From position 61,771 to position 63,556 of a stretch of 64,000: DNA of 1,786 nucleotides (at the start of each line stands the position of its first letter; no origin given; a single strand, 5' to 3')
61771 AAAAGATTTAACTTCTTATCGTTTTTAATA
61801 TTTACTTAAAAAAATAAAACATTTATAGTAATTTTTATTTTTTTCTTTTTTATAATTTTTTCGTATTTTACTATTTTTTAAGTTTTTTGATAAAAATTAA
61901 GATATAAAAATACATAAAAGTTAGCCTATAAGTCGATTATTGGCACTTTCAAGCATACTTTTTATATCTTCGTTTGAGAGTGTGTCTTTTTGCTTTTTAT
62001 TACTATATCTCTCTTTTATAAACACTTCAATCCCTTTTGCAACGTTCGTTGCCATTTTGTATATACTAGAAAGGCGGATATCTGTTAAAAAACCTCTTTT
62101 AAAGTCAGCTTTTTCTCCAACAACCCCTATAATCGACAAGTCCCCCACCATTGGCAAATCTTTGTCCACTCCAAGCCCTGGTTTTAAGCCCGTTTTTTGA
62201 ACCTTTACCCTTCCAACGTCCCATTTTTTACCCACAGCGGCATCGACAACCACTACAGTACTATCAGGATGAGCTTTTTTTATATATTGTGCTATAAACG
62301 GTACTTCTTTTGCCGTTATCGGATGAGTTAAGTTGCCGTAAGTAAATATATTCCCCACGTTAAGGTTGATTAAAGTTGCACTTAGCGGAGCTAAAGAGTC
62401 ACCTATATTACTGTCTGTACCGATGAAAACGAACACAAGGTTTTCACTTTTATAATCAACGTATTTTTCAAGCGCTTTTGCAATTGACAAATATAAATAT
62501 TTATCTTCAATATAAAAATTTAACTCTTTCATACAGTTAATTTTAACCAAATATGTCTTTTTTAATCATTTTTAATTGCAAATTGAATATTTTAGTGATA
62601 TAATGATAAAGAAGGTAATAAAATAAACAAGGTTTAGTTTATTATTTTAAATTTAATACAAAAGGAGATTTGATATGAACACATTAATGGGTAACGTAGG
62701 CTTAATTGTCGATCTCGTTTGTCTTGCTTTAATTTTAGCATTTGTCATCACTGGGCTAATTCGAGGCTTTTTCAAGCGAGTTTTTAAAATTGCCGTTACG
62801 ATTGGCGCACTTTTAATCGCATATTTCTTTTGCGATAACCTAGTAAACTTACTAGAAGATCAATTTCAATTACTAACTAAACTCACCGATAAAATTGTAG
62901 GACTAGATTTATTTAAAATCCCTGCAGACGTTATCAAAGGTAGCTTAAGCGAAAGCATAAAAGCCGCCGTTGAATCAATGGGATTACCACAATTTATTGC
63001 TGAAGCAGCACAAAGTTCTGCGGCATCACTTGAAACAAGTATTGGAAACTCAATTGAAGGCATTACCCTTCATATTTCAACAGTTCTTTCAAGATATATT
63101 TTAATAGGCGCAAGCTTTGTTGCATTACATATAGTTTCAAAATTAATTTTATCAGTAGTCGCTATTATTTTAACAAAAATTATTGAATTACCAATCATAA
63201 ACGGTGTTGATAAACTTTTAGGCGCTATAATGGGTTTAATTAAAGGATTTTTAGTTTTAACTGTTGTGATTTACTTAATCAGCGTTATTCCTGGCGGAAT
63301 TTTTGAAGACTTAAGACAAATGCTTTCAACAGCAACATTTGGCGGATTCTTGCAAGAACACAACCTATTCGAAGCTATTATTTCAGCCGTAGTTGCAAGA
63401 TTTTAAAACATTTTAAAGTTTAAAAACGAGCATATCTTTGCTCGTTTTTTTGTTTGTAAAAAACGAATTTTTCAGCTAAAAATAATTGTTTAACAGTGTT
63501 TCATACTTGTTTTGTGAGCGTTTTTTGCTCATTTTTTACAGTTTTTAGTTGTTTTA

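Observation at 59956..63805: Recurrent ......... composite motif in the last 4 kb of intergenic regions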

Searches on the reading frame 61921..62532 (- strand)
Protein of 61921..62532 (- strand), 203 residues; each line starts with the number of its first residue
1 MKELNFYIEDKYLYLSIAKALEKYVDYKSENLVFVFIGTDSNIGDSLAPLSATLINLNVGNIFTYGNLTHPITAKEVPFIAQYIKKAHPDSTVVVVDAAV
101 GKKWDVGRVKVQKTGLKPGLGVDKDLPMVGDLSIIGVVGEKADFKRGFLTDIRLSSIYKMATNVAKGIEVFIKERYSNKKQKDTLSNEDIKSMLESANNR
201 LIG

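Call 11: search_protein_families(library=ncbifam, proteins=[window:61921-62532:-])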
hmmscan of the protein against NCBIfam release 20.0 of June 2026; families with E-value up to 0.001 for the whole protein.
window:61921-62532:- (203 aa): 1 family
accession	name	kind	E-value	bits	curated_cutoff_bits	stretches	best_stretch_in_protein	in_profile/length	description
TIGR02841.1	spore_YyaC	equivalog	3.5e-31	108.2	84.9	1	31-168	2-140/140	spore protease YyaC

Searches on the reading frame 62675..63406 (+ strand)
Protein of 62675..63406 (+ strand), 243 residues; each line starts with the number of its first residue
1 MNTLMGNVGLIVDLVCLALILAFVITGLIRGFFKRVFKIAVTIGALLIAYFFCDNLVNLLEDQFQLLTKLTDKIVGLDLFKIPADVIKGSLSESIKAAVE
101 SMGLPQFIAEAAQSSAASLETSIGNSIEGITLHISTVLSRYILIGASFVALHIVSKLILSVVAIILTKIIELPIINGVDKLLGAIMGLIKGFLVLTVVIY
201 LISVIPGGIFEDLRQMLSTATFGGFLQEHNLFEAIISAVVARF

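Call 11: search_protein_families(library=ncbifam, proteins=[window:62675-63406:+])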
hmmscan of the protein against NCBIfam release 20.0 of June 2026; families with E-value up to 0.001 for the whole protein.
window:62675-63406:+ (243 aa): 0 families

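Call 12: find_encoding_contigs(protein=window:62675-63406:+, flank=10000, max_places=6)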
Protein window:62675-63406:+ (243 aa): no gene with exactly this product is on record in the collection.

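Call 13: find_related_loci(query=window:62675-63406:+, collection=genome_contigs, flank=10000)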
Query window:62675-63406:+ (243 aa) in genome_contigs; peptide patterns used: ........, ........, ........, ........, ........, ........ (x = any residue, [..] = any of these).
165 stretches matched a pattern; 1 encode a relative of the query (tblastn E <= 1e-3); 1 distinct loci.
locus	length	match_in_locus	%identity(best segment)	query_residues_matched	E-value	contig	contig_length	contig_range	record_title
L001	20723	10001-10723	85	1-242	3e-133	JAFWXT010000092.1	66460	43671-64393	MAG: Clostridia bacterium isolate RGIG6167 Sheep_Rectum-1__c944039, whole genome shotgun sequence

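Call 23: search_protein_families(library=pfam, max_evalue=0.000001, proteins=[window:62675-63406:+])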
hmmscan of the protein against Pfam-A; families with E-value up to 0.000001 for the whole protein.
window:62675-63406:+ (243 aa): 1 family
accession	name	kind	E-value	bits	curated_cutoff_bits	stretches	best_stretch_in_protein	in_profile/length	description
PF02674.22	Colicin_V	-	6.5e-23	81.8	29.3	2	129-226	51-139/144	Colicin V production protein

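Call 25: find_related_loci(query=A4, collection=metagenome_contigs, flank=5000)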
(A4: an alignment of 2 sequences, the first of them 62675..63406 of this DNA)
Query A4 (243 aa) in metagenome_contigs; peptide patterns used: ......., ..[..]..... (x = any residue, [..] = any of these).
332 stretches matched a pattern; 2 encode a relative of the query (tblastn E <= 1e-3); 2 distinct loci.
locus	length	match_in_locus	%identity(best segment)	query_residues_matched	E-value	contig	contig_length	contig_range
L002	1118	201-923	86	1-242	8e-147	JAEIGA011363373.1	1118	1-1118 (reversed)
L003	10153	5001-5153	37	12-62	2e-7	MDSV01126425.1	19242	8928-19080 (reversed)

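Call 26: find_homologous_proteins(query=window:62675-63406:+, max_evalue=1e-10)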
Query window:62675-63406:+ (243 aa): 5 proteins with E <= 1e-10 among 1668 candidates.
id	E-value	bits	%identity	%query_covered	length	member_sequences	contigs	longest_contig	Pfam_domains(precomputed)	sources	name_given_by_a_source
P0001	8.8e-140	482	100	100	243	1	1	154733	PF02674.23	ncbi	-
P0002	1.2e-114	400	84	98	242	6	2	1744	PF02674.23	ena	-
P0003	3.7e-102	359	76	97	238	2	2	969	PF02674.23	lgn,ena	-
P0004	1.1e-71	259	61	91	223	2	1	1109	PF02674.23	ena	-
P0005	1.5e-37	148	58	58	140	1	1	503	PF02674.23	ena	-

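Call 27: find_encoding_contigs(protein=P0001, flank=10000, max_places=4)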
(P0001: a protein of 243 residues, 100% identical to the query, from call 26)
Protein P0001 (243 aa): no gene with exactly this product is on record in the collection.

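Call 28: find_encoding_contigs(protein=P0002, flank=10000, max_places=4)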
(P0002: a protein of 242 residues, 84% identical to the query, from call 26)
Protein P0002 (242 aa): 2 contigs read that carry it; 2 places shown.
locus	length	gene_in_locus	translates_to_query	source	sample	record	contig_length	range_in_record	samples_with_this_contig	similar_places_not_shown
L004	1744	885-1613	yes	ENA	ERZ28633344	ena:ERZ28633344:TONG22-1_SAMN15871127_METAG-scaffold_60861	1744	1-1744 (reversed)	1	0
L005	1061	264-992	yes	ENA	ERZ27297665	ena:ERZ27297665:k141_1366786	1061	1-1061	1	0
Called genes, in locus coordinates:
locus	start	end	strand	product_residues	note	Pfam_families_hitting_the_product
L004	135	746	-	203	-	PF06866:DUF1256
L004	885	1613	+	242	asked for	PF02674:Colicin_V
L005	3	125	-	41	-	?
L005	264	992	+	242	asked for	PF02674:Colicin_V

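Call 29: find_encoding_contigs(protein=P0003, flank=10000, max_places=4)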
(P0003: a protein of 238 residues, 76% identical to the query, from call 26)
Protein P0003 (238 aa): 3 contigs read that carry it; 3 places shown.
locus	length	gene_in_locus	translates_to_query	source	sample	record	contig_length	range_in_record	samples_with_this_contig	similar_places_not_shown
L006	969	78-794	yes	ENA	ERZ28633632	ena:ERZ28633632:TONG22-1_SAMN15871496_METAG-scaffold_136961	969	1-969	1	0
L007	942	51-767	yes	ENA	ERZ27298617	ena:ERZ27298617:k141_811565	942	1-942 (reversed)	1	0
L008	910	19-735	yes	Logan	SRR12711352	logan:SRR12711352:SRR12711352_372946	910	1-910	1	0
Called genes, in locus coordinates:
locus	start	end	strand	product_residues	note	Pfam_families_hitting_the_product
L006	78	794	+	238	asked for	PF02674:Colicin_V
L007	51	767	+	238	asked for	PF02674:Colicin_V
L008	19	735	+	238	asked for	PF02674:Colicin_V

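Call 62: search_solved_structures(query=L001:14582-15487:+, max_evalue=1e-10, show_alignments=1)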
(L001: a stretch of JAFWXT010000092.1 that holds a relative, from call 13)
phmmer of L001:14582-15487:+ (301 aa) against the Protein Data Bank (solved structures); distinct sequences matched with E-value up to 1e-10: 13.
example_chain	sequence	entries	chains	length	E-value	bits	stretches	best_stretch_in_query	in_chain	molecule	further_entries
4umk_A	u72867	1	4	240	4.3e-55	190.3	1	4-233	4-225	PROBABLE CHROMOSOME-PARTITIONING PROTEIN PARB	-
7bnk_A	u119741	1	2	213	1.4e-49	172.3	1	40-236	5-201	ParB family protein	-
6sdk_A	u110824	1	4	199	3.5e-49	170.9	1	40-230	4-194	Stage 0 sporulation protein J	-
7o0n_A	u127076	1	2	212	9.2e-49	169.5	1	40-236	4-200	ParB family protein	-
7bnr_A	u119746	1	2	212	9.6e-49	169.5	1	40-236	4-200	ParB family protein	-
1vz0_A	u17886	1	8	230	2.2e-44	155.2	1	38-227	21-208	Chromosome-partitioning protein Spo0J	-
6t1f_A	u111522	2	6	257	2.2e-43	151.9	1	5-237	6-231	Chromosome-partitioning protein ParB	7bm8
7nfu_A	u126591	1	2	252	1.1e-40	143.1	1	31-240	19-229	Nucleoid occlusion protein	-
7ng0_A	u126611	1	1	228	6.7e-40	140.5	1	42-240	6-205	Nucleoid occlusion protein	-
7ol9_A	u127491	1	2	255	3.2e-39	138.2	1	39-238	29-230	Nucleoid occlusion protein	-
6s6h_A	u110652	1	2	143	8.6e-20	74.6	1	122-240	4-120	Chromosome-partitioning protein ParB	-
6y93_A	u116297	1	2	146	1e-17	67.8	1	124-239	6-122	Nucleoid occlusion protein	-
8qa8_A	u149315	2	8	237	1.3e-15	60.9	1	40-186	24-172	Transcriptional repressor protein KorB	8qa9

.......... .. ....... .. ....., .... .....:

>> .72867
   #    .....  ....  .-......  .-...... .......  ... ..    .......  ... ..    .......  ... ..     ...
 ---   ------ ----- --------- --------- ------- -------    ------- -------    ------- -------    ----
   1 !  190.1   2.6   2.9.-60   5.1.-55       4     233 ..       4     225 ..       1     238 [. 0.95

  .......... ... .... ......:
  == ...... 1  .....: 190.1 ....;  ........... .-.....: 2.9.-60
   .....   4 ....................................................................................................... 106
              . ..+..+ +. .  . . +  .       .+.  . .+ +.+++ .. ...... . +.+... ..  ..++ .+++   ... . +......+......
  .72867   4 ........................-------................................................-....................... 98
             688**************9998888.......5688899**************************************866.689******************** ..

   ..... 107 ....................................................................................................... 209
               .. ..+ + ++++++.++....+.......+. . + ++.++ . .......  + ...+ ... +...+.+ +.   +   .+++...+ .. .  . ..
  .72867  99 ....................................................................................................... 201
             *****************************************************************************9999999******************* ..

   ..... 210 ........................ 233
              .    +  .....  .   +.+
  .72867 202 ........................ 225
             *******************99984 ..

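Call 80: search_protein_families(library=pfam, max_evalue=0.000001, proteins=[L001:11545-13590:+, L001:13724-14497:+, L001:14582-15487:+, L001:15560-17590:+])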
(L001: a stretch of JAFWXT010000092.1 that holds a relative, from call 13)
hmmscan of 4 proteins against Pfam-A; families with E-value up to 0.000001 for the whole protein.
L001:11545-13590:+ (681 aa): 3 families
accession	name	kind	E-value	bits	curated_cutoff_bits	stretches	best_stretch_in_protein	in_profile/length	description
PF01434.24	Peptidase_M41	-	3e-67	226.6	29.9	1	444-629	2-189/191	Peptidase family M41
PF00004.35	AAA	-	7.1e-46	156.3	21.2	1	230-362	1-130/131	ATPase family associated with various cellular activities (AAA)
PF17862.7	AAA_lid_3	-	1.1e-14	54.1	27.2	1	385-427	1-43/45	AAA+ lid domain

L001:13724-14497:+ (257 aa): 6 families
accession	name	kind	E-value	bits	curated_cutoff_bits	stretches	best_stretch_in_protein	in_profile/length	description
PF13614.12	AAA_31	-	6.8e-69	231.8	27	1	2-178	1-177/177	AAA domain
PF01656.29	CbiA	-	4.3e-29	101.5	25.4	1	5-229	1-125/125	CobQ/CobB/MinD/ParA nucleotide binding domain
PF09140.17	MipZ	-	1.6e-12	47.7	20.7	0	4-42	2-40/262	ATPase MipZ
PF06564.18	CBP_BcsQ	-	1.3e-10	41.7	21.3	1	4-178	3-177/234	Cellulose biosynthesis protein BcsQ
PF10609.15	ParA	-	8.2e-10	38.9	27.1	1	3-247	4-243/246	NUBPL iron-transfer P-loop NTPase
PF00142.24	Fer4_NifH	-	1.4e-09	38.3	25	1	11-49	8-46/271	4Fe-4S iron sulfur cluster binding proteins, NifH/frxC family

L001:14582-15487:+ (301 aa): 2 families
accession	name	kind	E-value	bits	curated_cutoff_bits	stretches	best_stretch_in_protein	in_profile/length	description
PF17762.8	HTH_ParB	-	1.1e-35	122.3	22.6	1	134-231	1-99/102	ParB HTH domain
PF02195.25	ParB_N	-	9.1e-31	106.2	26.3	1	40-132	3-95/95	ParB N-terminal domain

L001:15560-17590:+ (676 aa): 1 family
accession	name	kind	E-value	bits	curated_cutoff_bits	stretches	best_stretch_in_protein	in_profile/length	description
PF01435.24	Peptidase_M48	-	1.8e-08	34.8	20.3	1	217-387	56-183/186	Peptidase family M48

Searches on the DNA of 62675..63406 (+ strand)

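Call 44: search_rna_families(sources=[L001, L009, L010, L011], threshold=gathering)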
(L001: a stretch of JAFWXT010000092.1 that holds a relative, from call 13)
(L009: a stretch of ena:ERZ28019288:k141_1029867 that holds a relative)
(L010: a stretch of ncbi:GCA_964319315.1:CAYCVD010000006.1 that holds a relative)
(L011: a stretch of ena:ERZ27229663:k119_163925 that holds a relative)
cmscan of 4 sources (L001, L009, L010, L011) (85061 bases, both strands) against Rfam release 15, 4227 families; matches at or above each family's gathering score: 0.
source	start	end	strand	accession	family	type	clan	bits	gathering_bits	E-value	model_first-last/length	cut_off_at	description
